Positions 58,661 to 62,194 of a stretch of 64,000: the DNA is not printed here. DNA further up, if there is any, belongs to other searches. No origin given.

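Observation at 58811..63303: A 1078-aa secreted protein with CarboxypepD_reg-like and PHP-like regions, followed by a secreted HEAT-repeat protein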

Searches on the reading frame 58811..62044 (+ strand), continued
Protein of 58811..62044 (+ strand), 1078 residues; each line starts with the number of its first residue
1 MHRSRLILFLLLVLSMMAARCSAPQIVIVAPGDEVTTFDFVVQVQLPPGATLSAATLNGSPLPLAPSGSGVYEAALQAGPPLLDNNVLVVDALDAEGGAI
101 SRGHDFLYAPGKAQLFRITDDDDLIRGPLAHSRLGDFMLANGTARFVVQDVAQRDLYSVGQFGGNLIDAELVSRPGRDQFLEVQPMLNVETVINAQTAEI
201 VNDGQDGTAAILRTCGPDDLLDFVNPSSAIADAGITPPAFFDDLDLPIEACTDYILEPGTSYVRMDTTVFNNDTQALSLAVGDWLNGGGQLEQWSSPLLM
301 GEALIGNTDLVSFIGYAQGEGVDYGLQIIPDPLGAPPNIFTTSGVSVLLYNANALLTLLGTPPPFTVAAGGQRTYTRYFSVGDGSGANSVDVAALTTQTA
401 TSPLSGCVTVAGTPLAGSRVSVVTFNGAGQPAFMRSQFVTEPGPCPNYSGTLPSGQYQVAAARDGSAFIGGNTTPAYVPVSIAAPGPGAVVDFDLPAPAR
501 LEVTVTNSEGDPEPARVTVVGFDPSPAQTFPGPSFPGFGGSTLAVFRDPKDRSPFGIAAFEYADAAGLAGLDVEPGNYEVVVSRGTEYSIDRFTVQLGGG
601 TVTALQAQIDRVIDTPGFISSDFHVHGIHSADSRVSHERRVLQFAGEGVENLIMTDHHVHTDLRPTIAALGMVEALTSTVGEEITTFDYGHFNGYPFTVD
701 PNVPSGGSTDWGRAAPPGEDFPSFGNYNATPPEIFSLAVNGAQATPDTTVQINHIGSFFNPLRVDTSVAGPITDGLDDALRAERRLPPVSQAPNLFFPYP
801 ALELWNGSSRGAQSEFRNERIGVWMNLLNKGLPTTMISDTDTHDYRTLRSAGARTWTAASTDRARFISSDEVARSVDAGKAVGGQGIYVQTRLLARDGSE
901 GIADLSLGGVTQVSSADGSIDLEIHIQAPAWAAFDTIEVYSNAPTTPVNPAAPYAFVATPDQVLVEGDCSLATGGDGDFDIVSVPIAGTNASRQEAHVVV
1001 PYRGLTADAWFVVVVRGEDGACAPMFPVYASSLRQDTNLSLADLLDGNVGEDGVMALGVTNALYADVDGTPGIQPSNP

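Call 21: find_related_loci(query=A1, collection=genome_contigs, flank=6000)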
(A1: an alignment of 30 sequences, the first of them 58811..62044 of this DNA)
Query A1 (1078 aa) in genome_contigs; peptide patterns used: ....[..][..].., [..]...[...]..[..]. (x = any residue, [..] = any of these).
175 stretches matched a pattern; 127 encode a relative of the query (tblastn E <= 1e-3); the best 80 are kept; 80 distinct loci.
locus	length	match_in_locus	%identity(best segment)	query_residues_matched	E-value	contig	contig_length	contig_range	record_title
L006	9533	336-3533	57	28-1078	0e+0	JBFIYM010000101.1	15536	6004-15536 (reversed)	MAG: Myxococcota bacterium isolate Mix_sand14.2021.12.G.35 k141_56772_length_15536_cov_16.8008, whole genome shotgun seq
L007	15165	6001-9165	58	28-1078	0e+0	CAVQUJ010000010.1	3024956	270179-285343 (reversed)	MAG: uncultured delta proteobacterium isolate MFD10007.bin.2.102 genome assembly, contig: contig_9106, whole genome shot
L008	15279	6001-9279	56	1-1078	0e+0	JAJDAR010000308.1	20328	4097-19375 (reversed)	MAG: Deltaproteobacteria bacterium isolate OFTM245 OFTM245_307, whole genome shotgun sequence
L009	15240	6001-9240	56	17-1078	0e+0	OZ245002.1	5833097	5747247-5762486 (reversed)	MAG: Myxococcota bacterium isolate 641f811d-2bae-4d89-87bb-445edc559d6d genome assembly, chromosome: 1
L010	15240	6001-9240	67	1-1078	0e+0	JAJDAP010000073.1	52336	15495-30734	MAG: Deltaproteobacteria bacterium isolate OFTM159 OFTM159_72, whole genome shotgun sequence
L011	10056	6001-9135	54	21-1074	0e+0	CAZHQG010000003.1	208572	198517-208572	MAG TPA_asm: uncultured Candidatus Binatia bacterium isolate binchicken_co40_104 genome assembly, contig: NODE_77_length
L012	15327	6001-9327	51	1-1064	0e+0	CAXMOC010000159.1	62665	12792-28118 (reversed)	MAG: uncultured Opitutales bacterium isolate 07C-BC-St03_bin.23.orig genome assembly, contig: k141_2313694, whole genome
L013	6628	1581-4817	52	25-1064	0e+0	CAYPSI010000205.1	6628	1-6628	MAG TPA_asm: uncultured Spirochaetales bacterium isolate binchicken_co165_279 genome assembly, contig: k141_1790228, who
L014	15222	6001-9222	53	1-1066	0e+0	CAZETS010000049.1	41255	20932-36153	MAG TPA_asm: uncultured Spirochaetaceae bacterium isolate SRP077602_co10_279 genome assembly, contig: NODE_2856_length_4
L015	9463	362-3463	52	34-1074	0e+0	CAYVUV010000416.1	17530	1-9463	MAG TPA_asm: uncultured Candidatus Binatia bacterium isolate binchicken_co200_21 genome assembly, contig: k141_540209, w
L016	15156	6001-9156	53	19-1074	0e+0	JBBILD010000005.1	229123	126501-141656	MAG: Myxococcales bacterium isolate SLS170214_bin_200 NODE_15_length_229123_cov_2.92443, whole genome shotgun sequence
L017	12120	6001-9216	51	3-1066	0e+0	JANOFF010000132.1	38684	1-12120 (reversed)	MAG: bacterium isolate SOY_65_concoct_162_sub SOY_65_k141_2724254, whole genome shotgun sequence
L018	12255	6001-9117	53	26-1074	0e+0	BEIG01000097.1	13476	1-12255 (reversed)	Bacterium HR30 DNA, contig: NODE_1302_97, isolate: HRbin30, whole genome shotgun sequence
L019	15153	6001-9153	52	17-1075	0e+0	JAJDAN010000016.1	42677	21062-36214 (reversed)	MAG: Deltaproteobacteria bacterium isolate OFTM107 OFTM107_15, whole genome shotgun sequence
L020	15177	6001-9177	51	16-1074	0e+0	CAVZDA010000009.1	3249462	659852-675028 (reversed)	MAG: uncultured delta proteobacterium isolate MFD00822.bin.2.186 genome assembly, contig: contig_47502, whole genome sho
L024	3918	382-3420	52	54-1078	0e+0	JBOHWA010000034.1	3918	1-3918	MAG: Candidatus Binatia bacterium isolate H1-B2_metabat2.bin.22_sub k127_213119, whole genome shotgun sequence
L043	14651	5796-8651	51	117-1078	0e+0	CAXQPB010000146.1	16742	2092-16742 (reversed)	MAG: Nitrosopumilus sp. isolate 3um_A1Z0725_1.78 genome assembly, contig: k127_509174, whole genome shotgun sequence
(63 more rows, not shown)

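Call 35: predict_structure(alignment_id=A1)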
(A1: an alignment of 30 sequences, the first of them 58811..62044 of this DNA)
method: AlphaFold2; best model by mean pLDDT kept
length: 1078 residues; sequences in the alignment: 30
mean_pLDDT: 83.5   pTM: 0.82
mean pLDDT of the five models: 83.5, 81.9, 81.2, 80.6, 77.7
residues with pLDDT >= 90: 551; 70-90: 332; 50-70: 132; < 50: 63
segments of 3 or more residues with pLDDT < 50: 18-22, 155-161, 715-720, 722-726, 761-794
pLDDT, mean of each block of 10 residues (from residue 1): 61 54 76 94 92 94 90 94 96 89 95 95 83 90 94 50 82 87 84 87 96 88 57 59 73 97 97 90 82 87 85 85 91 82 80 79 89 95 92 92 95 93 94 93 94 95 93 93 88 95 96 94 89 73 88 83 96 95 90 94 96 92 72 75 91 74 89 93 68 81 54 49 50 83 87 70 33 38 40 61 80 86 88 85 64 85 91 94 90 93 94 93 96 94 87 80 90 87 91 95 92 91 73 77 72 84 91 68
secondary structure, 60 per line:
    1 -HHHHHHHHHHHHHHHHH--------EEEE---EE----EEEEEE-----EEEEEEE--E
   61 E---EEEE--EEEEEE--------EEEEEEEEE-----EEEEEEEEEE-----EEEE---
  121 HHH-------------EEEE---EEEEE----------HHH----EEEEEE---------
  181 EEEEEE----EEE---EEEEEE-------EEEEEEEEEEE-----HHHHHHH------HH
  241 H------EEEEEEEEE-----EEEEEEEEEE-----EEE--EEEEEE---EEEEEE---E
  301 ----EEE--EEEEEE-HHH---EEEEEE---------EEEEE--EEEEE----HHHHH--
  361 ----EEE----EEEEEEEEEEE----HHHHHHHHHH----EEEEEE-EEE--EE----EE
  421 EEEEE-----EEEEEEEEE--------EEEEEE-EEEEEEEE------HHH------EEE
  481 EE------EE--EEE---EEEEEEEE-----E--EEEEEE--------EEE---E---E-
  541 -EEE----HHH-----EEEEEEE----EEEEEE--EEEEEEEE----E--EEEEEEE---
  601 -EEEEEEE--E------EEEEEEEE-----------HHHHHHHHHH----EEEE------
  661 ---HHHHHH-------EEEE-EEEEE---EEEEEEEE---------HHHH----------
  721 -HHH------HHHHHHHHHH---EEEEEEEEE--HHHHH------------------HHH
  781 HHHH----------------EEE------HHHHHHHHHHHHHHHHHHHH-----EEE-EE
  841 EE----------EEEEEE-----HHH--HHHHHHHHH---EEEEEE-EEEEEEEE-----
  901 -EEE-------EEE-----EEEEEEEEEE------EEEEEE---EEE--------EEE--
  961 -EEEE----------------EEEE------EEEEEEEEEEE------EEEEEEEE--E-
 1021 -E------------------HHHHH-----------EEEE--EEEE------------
elements in order (helices of 4 or more, strands of 3 or more residues): H2-18 E27-30 E40-45 E51-57 E65-68 E71-76 E85-93 E99-108 E114-117 E137-140 E144-148 E166-171 E181-186 E191-193 E197-202 E210-220 H226-232 E248-256 E262-271 E277-279 E282-287 E291-296 E305-307 E310-315 E323-328 E338-342 E345-349 H354-358 E365-367 E372-382 H387-396 E401-406 E408-410 E419-425 E431-439 E448-453 E455-462 E478-482 E493-495 E499-506 E515-520 E529-531 E542-544 E557-563 E568-573 E576-583 E591-597 E602-608 E618-625 H637-646 E651-654 H664-669 E677-680 E682-686 E690-697 H707-710 H731-740 E744-752 H755-759 H778-784 E801-803 H810-829 E835-837 E839-842 E853-858 H869-877 E881-886 E888-895 E902-904 E912-914 E920-929 E936-941 E945-947 E956-958 E962-965 E982-985 E992-1002 E1009-1016 H1041-1045 E1057-1060 E1063-1066

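Call 36: search_protein_representatives(alignment_id=A1)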
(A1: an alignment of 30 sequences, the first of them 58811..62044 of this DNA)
Query: 30 sequences, 1085 profile positions. Proteins with E-value up to 0.001 (for the whole library): 3697; up to 1e-10: 2687; up to 1e-30: 1388. The best 150 are listed.
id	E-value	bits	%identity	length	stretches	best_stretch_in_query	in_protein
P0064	0.0e+00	1662.0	-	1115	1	3-1072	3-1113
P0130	0.0e+00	1407.8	-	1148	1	24-1084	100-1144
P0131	0.0e+00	1355.4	-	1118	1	4-1083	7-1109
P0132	0.0e+00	1337.8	-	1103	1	7-1084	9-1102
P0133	0.0e+00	1335.9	-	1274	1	116-1083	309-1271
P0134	0.0e+00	1310.9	-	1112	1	8-1083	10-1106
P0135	0.0e+00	1277.1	-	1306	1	115-1083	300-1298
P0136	0.0e+00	1244.6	-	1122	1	17-1083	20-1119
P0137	0.0e+00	1239.1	-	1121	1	5-1083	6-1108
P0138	0.0e+00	1233.0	-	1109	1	7-1083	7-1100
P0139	0.0e+00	1113.6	-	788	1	282-1084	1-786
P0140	0.0e+00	1084.8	-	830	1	3-723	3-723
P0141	0.0e+00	1041.4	-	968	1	150-1078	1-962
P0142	7.3e-283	957.5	-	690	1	48-718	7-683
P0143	8.4e-268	907.6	-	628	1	227-833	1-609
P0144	4.9e-267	905.1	-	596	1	481-1083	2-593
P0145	7.2e-257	871.4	-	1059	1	115-1083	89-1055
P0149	4.1e-240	816.0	-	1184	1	112-1083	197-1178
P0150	2.5e-228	776.9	-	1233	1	114-1083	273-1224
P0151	6.4e-228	775.6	-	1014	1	112-1084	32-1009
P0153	1.5e-223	761.1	-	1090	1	1-1083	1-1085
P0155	1.4e-198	678.4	-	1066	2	442-1083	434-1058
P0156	5.4e-195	666.5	-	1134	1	29-1083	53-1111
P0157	1.1e-192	658.9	-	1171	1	34-1083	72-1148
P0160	1.2e-186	639.0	-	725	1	351-1083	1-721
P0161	4.1e-183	627.2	-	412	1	672-1083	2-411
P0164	8.5e-176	603.0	-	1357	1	106-1083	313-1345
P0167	1.9e-171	588.6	-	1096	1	117-1082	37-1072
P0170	1.1e-170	586.1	-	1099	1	116-1083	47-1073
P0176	7.2e-147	507.2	-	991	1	114-1077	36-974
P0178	3.0e-144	498.5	-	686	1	380-1083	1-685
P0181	5.9e-140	484.3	-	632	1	443-1083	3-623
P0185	2.3e-136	472.4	-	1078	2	105-1022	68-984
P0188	2.4e-125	435.9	-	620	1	598-1083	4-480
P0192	5.0e-122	424.9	-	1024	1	115-1024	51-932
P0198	9.9e-118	410.7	-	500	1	578-1083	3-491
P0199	6.6e-117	408.0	-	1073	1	114-1031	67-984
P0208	2.2e-111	389.7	-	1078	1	116-1038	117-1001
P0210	1.0e-110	387.5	-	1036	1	113-1078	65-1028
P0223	2.5e-103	363.0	-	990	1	124-1083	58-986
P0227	1.8e-101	356.9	-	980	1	122-1083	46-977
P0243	6.1e-97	341.9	-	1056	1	125-1083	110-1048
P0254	1.5e-93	330.6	-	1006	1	125-1077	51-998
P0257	7.1e-93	328.4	-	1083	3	113-725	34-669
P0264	1.3e-90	320.9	-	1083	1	121-1077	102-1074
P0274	4.8e-88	312.4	-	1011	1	109-1050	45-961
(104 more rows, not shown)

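Call 38: fold_search(model_id=the predicted structure, library=pdb)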
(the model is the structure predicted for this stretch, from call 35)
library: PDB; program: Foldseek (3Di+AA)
matches with E <= 10: 1355; with E <= 0.001: 121
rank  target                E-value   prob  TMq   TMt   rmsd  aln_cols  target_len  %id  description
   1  6fwv_A                5.1e-09  1.00  0.09  0.16  34.5       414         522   11  The Bacillus anthracis TIE protein (released 2018-08-08)
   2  7edd                  1.5e-08  1.00  0.09  0.07  32.4       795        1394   11  Crystal structure of a serine protease from Streptococcus pyogenes (released 2021-05-12)
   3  6vjb                  1.7e-08  0.99  0.08  0.07  33.1       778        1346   11  Crystal structure of a catalytically inactive CXC Chemokine-degrading protease SpyCEP from Streptococcus pyogenes (released 2020-04-15)
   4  6fwv_B                2.4e-08  1.00  0.08  0.16  30.0       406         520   11  The Bacillus anthracis TIE protein (released 2018-08-08)
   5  5xyr                  5.5e-08  0.99  0.09  0.07  33.0       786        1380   11  Crystal structure of a serine protease from Streptococcus species (released 2018-08-08)
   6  5xya                  2.4e-07  0.97  0.09  0.08  33.2       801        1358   10  Crystal structure of a serine protease from Streptococcus species (released 2018-08-08)
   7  3k25_A                5.6e-07  1.00  0.15  0.48   8.3       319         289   11  Crystal Structure of Slr1438 protein from Synechocystis sp. PCC 6803, Northeast Structural Genomics Consortium Target  (released 2009-10-13)
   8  3wvf_B                5.9e-07  1.00  0.15  0.34   5.6       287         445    9  Crystal structure of YidC from Escherichia coli (released 2014-12-17)
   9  4oq1                  8.1e-07  1.00  0.11  0.28  16.5       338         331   12  Structure of the Streptococcal ancillary pilin (released 2014-04-23)
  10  3bs6_A                9.5e-07  1.00  0.15  0.54   5.6       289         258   10  1.8 Angstrom crystal structure of the periplasmic domain of the membrane insertase YidC (released 2008-02-12)
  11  3ob8_A                9.5e-07  1.00  0.15  0.15  19.7       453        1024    8  Structure of the beta-galactosidase from Kluyveromyces lactis in complex with galactose (released 2011-08-17)
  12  4bze_B                1.8e-06  1.00  0.16  0.45   7.9       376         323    9  Crystal structure of galactose mutarotase GalM from Bacillus subtilis (released 2014-08-13)
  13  6zjs                  3.2e-06  1.00  0.13  0.15  19.1       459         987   10  Cold-adapted beta-D-galactosidase from Arthrobacter sp. 32cB mutant E441Q in complex with galactose (released 2020-08-05)
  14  9ijj_C                3.4e-06  0.57  0.08  0.08  46.3       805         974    7  In situ structure of the central apparatus in mouse sperm axoneme. (released 2025-06-04)
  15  6zjv                  3.6e-06  1.00  0.13  0.14  19.1       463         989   11  Cold-adapted beta-D-galactosidase from Arthrobacter sp. 32cB mutant D207A (released 2020-08-05)
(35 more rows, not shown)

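Call 39: search_solved_structures(query=A1, max_evalue=10, show_alignments=3)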
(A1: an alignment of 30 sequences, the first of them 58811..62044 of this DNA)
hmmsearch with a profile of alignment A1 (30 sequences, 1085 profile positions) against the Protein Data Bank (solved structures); distinct sequences matched with E-value up to 10: 0.

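Call 40: search_protein_families(library=pfam, alignment_id=A1, max_evalue=0.01)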
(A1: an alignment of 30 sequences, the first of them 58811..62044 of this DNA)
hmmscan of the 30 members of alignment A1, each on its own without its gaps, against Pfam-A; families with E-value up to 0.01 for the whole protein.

A. member 1, window:58811-62044:+ (1078 aa): 0 families

B. families by the number of members that match (of 30 scanned): 2 families
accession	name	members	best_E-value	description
PF13620.12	CarboxypepD_reg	16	1.9e-14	Carboxypeptidase regulatory-like domain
PF08308.17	PEGA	2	0.0014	PEGA domain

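Call 42: search_protein_families(library=pfam, proteins=[P0145, P0151, P0167, P0176, P0192, P0199, P0210, P0223, P0254], max_evalue=0.01)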
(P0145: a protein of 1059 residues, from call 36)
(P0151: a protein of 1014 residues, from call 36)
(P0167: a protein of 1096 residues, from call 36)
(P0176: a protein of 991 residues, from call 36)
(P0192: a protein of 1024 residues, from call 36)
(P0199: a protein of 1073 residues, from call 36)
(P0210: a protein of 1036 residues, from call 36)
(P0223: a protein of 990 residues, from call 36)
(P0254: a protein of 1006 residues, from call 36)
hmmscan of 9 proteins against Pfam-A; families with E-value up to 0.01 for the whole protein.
P0145 (1059 aa): 2 families
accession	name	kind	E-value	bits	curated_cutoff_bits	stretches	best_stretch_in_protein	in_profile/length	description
PF13620.12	CarboxypepD_reg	-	5.9e-10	39.8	32.3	1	386-475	1-80/82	Carboxypeptidase regulatory-like domain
PF10670.15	DUF4198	-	0.0099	16.5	34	0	386-444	148-206/209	Domain of unknown function (DUF4198)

P0151 (1014 aa): 1 family
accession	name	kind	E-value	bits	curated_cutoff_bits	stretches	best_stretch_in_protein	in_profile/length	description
PF13620.12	CarboxypepD_reg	-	7.6e-09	36.2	32.3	1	341-430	1-80/82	Carboxypeptidase regulatory-like domain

P0167 (1096 aa): 3 families
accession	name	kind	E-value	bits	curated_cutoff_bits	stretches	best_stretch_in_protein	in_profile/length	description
PF13620.12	CarboxypepD_reg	-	9.7e-13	48.7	32.3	1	351-442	1-81/82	Carboxypeptidase regulatory-like domain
PF08308.17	PEGA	-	1e-05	25.8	20.8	1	527-574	21-69/71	PEGA domain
PF14686.12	fn3_3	-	0.0091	16.2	24.4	0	536-567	42-74/75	Polysaccharide lyase family 4, domain II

P0176 (991 aa): 1 family
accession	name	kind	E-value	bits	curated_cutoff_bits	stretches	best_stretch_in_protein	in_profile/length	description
PF13620.12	CarboxypepD_reg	-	1.7e-09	38.3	32.3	1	333-421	1-81/82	Carboxypeptidase regulatory-like domain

P0192 (1024 aa): 1 family
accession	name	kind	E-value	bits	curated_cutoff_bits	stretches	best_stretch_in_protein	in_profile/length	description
PF13620.12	CarboxypepD_reg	-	7e-09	36.3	32.3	1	349-429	1-81/82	Carboxypeptidase regulatory-like domain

P0199 (1073 aa): 4 families
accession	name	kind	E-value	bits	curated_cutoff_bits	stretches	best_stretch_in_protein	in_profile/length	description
PF13620.12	CarboxypepD_reg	-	2.7e-07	31.3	32.3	1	377-463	2-79/82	Carboxypeptidase regulatory-like domain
PF13715.12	CarbopepD_reg_2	-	0.0032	17.9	32.2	1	377-430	1-49/88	CarboxypepD_reg-like domain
PF14686.12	fn3_3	-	0.0058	16.8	24.4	0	524-564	35-75/75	Polysaccharide lyase family 4, domain II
PF08400.16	phage_tail_N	-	0.0084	16.5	26.6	0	381-435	8-67/134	Prophage tail fibre N-terminal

P0210 (1036 aa): 1 family
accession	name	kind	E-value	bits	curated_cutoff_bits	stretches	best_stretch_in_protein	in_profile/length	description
PF13620.12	CarboxypepD_reg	-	0.00017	22.3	32.3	1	369-460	2-81/82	Carboxypeptidase regulatory-like domain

P0223 (990 aa): 1 family
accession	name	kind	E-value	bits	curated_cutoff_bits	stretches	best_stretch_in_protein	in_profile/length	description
PF13620.12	CarboxypepD_reg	-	9e-11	42.4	32.3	1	346-425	1-81/82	Carboxypeptidase regulatory-like domain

P0254 (1006 aa): 0 families
